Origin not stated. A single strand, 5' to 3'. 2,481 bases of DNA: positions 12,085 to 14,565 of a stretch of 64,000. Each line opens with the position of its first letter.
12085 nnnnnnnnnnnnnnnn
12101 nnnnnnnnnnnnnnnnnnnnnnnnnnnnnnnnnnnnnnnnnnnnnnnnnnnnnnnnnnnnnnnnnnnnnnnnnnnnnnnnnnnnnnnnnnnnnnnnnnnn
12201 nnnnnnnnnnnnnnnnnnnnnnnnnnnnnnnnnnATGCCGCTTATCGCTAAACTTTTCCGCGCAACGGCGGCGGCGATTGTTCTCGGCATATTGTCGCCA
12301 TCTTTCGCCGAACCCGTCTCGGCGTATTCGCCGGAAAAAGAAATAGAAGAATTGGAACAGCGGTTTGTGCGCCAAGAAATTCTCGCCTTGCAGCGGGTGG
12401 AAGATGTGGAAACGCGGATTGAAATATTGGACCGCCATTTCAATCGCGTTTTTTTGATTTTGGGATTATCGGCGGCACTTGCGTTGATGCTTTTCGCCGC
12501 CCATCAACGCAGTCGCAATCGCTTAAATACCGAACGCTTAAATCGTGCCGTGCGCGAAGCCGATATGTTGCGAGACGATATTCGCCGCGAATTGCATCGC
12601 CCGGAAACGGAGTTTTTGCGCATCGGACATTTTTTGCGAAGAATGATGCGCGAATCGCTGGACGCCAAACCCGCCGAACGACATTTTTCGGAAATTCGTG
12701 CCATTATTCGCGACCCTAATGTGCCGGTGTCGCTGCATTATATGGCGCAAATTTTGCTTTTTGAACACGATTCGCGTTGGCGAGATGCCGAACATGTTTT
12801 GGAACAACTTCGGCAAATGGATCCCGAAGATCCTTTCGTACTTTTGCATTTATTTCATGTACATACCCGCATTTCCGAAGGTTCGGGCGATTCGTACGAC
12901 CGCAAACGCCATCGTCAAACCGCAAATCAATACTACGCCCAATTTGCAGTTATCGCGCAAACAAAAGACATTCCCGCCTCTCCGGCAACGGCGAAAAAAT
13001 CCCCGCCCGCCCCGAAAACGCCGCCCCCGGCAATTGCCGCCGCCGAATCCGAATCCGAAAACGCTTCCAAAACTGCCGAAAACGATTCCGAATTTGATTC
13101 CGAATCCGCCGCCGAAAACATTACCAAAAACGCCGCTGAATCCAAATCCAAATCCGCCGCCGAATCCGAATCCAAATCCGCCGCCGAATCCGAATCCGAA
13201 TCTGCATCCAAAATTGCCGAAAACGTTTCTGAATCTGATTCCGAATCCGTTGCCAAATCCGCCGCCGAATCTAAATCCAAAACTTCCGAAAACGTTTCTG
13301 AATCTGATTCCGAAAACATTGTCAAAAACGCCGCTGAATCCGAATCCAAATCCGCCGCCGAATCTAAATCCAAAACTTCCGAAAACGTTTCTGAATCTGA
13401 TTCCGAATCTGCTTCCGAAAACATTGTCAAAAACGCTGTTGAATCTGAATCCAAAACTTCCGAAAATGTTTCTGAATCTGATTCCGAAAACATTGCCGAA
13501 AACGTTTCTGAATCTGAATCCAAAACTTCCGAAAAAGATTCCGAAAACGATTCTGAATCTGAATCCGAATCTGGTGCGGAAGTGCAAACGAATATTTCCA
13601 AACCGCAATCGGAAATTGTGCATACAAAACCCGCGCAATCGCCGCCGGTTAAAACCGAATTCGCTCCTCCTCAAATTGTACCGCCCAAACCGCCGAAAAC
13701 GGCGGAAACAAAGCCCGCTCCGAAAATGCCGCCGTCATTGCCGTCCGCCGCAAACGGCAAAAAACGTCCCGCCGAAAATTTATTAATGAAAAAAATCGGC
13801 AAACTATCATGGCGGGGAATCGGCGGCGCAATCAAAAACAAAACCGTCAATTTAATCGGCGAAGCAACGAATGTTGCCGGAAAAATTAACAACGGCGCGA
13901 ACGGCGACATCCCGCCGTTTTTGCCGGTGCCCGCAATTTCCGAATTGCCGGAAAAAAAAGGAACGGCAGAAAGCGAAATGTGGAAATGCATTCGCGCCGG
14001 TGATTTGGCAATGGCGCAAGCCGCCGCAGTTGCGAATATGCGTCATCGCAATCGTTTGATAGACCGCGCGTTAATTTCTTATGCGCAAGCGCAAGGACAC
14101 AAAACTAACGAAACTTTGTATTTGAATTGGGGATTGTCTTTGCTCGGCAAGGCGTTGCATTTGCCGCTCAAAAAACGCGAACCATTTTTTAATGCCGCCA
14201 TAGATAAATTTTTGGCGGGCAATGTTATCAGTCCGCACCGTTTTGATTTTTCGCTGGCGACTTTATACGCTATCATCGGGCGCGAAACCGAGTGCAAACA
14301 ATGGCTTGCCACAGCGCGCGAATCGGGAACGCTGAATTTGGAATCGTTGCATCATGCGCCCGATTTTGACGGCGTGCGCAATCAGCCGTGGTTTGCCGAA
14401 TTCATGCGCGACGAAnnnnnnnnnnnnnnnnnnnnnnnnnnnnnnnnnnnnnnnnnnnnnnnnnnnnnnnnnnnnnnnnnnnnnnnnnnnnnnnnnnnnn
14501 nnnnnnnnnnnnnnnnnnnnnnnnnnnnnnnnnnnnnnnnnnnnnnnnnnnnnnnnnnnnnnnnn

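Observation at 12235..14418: Large membrane protein with highly acidic Ser/Glu-rich tandem repeats, translationally coupled to nuoI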

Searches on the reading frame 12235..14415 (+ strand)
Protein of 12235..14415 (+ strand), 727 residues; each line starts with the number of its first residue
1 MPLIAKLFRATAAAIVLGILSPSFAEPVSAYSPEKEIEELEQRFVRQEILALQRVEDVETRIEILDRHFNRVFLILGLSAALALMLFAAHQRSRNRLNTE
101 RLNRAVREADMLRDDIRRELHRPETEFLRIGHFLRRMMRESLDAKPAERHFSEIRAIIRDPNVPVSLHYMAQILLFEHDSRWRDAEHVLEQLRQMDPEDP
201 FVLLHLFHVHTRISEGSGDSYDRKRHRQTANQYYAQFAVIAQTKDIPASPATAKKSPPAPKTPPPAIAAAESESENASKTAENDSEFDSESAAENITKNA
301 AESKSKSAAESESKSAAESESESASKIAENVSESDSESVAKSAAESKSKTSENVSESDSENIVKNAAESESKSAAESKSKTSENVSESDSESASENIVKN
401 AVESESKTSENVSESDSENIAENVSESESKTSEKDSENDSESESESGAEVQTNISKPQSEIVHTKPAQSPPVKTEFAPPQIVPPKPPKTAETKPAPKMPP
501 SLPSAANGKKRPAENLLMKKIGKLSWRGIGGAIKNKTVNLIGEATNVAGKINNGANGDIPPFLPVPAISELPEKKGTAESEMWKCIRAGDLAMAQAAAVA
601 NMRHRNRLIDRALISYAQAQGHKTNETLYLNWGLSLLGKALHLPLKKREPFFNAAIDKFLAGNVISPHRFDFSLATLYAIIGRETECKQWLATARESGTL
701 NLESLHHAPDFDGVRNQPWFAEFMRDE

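Call 5: search_protein_families(library=pfam, proteins=[window:12235-14415:+], max_evalue=1)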
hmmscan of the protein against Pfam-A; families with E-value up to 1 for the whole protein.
window:12235-14415:+ (727 aa): 1 family
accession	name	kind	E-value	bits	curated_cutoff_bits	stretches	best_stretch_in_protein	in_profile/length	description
PF13431.12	TPR_17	-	0.2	12.5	24.4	0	155-181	4-28/34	Tetratricopeptide repeat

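Call 6: find_homologous_proteins(query=window:12235-14415:+)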
Query window:12235-14415:+ (727 aa): 13 proteins with E <= 0.001 among 8000 candidates.
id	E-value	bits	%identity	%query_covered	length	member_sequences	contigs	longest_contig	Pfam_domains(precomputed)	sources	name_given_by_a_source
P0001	0.0e+0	1567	100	100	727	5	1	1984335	-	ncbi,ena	-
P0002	0.0e+0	1484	96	100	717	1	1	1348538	-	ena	-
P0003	0.0e+0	1484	96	100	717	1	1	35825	-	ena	-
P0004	0.0e+0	1479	96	100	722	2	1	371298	-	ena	-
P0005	0.0e+0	1420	93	100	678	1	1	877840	-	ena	-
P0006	0.0e+0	1420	89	100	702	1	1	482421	-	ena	-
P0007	0.0e+0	1414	78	100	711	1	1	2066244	-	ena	-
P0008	0.0e+0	1410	88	100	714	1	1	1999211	-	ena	-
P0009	0.0e+0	1401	88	100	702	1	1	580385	-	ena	-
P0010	0.0e+0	1399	91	100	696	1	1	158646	-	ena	-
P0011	5.3e-175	602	58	40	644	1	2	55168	-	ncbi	ncbi:MAG: hypothetical protein ACR2QC_09695 [Gammaproteobacteria bacterium]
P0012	2.4e-156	540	60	31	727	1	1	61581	-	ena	-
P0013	9.6e-129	449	59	27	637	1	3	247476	-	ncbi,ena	ncbi:MAG: hypothetical protein ACNYPH_03865 [Gammaproteobacteria bacterium WSBS_2016_MAG_OTU1]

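Call 7: search_protein_families(library=ncbifam, proteins=[window:12235-14415:+], max_evalue=1)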
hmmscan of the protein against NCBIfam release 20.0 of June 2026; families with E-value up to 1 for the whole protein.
window:12235-14415:+ (727 aa): 6 families
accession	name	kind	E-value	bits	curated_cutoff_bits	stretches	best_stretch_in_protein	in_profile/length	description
NF033609.2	MSCRAMM_ClfA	exception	2.2e-12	45.5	1150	1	273-455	689-873/934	MSCRAMM family adhesin clumping factor ClfA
NF000535.3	MSCRAMM_SdrC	exception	1.4e-08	33.3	1700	1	273-453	723-909/963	MSCRAMM family adhesin SdrC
NF012181.0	MSCRAMM_SdrD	exception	1.8e-08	32.3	2500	1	274-457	1142-1328/1379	MSCRAMM family adhesin SdrD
NF033845.1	MSCRAMM_ClfB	exception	1.1e-07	30.3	999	1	256-449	574-765/871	MSCRAMM family adhesin clumping factor ClfB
NF047558.1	TPR_END_plus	domain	5.1e-06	26.3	32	1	673-724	4-55/56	TPR end-of-group domain-containing protein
NF033849.1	ser_rich_anae_1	subfamily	1.1e-05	23.1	650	1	271-448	237-450/1163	serine-rich protein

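Call 9: find_encoding_contigs(protein=P0001, flank=10000, max_places=3)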
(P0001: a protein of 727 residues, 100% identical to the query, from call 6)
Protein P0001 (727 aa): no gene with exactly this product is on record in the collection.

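Call 10: find_related_loci(query=A1, collection=genome_contigs, flank=10000)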
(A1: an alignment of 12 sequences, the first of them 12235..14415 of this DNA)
Query A1 (727 aa) in genome_contigs; peptide patterns used: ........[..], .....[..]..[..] (x = any residue, [..] = any of these).
88 stretches matched a pattern; 1 encode a relative of the query (tblastn E <= 1e-3); 1 distinct loci.
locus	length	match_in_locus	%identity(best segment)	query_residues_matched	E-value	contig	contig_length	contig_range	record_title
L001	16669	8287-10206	58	4-725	3e-108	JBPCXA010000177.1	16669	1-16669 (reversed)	MAG: Gammaproteobacteria bacterium isolate MAG_seacave_91 S1Ck127_9435031, whole genome shotgun sequence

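Call 12: list_cluster_members(proteins=[P0001, P0011, P0013])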
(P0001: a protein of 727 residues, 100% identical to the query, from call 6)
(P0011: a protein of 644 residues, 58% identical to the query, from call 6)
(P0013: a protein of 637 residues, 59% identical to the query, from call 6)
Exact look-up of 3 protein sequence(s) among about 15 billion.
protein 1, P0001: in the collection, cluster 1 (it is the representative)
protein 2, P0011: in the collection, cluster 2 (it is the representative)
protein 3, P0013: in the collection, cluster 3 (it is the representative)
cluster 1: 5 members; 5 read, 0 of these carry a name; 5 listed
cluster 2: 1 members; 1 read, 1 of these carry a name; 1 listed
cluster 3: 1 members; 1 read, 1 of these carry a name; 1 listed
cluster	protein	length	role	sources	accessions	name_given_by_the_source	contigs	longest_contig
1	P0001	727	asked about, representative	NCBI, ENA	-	-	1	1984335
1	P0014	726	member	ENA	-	-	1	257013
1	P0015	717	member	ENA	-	-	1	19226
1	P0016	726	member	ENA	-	-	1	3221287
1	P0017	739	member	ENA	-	-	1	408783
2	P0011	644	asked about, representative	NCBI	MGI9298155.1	MAG: hypothetical protein ACR2QC_09695 [Gammaproteobacteria bacterium]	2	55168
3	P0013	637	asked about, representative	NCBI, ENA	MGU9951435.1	MAG: hypothetical protein ACNYPH_03865 [Gammaproteobacteria bacterium WSBS_2016_MAG_OTU1]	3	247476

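Call 37: find_encoding_contigs(protein=P0007, flank=3000, max_places=2)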
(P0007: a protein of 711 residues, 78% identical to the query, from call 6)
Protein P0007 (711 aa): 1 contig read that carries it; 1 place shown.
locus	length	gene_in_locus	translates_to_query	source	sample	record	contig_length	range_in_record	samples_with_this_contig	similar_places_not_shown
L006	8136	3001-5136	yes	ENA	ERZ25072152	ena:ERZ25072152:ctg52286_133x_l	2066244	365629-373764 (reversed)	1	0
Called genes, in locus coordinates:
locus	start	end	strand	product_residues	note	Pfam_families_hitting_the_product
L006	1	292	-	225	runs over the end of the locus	PF00929:RNase_T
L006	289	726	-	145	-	PF00075:RNase_H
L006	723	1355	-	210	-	PF08241:Methyltransf_11, PF13649:Methyltransf_25 (weak), PF13847:Methyltransf_31 (weak)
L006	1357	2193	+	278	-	PF00753:Lactamase_B, PF12706:Lactamase_B_2 (weak), PF00753:Lactamase_B (weak), PF16123:HAGH_C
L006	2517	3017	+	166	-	PF13534:Fer4_17 (faint), PF14697:Fer4_21 (faint), PF25160:LdpA_Fe-S-bd (faint), PF13183:Fer4_8 (weak), PF13237:Fer4_10, PF12838:Fer4_7, PF13187:Fer4_9, PF00037:Fer4, +3 more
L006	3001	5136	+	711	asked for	-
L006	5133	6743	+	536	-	PF00795:CN_hydrolase, PF02540:NAD_synthase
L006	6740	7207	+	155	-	PF02367:TsaE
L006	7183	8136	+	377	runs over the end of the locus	PF11741:AMIN, PF01520:Amidase_3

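Call 45: predict_structure(alignment_id=A4)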
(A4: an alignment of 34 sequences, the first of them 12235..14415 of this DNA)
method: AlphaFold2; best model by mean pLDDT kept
length: 727 residues; sequences in the alignment: 34
mean_pLDDT: 70.3   pTM: 0.39
mean pLDDT of the five models: 70.3, 69.4, 68.7, 65.9, 65.6
residues with pLDDT >= 90: 336; 70-90: 55; 50-70: 36; < 50: 300
segments of 3 or more residues with pLDDT < 50: 21-32, 246-260, 265-442, 449-455, 458-460, 463-469, 473-477, 480-482, 487-542, 552-554
pLDDT, mean of each block of 10 residues (from residue 1): 69 72 43 65 87 90 93 95 96 94 95 91 89 95 93 97 96 97 98 95 96 97 98 96 59 40 44 44 43 42 41 41 41 44 44 38 37 38 42 41 43 41 44 42 49 47 48 47 48 41 36 33 34 40 49 59 94 91 98 96 95 98 97 98 95 98 97 97 97 96 93 95 91
secondary structure, 60 per line:
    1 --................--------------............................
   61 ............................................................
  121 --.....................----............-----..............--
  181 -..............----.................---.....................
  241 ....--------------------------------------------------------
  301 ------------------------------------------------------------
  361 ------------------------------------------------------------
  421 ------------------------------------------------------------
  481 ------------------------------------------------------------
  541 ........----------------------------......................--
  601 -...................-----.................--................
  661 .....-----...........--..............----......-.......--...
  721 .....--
elements in order (helices of 4 or more, strands of 3 or more residues): H3-18 H33-120 H123-143 H148-159 H165-178 H182-195 H200-216 H220-244 H541-548 H577-598 H602-620 H626-642 H645-665 H671-681 H684-697 H702-707 H709-715 H718-725
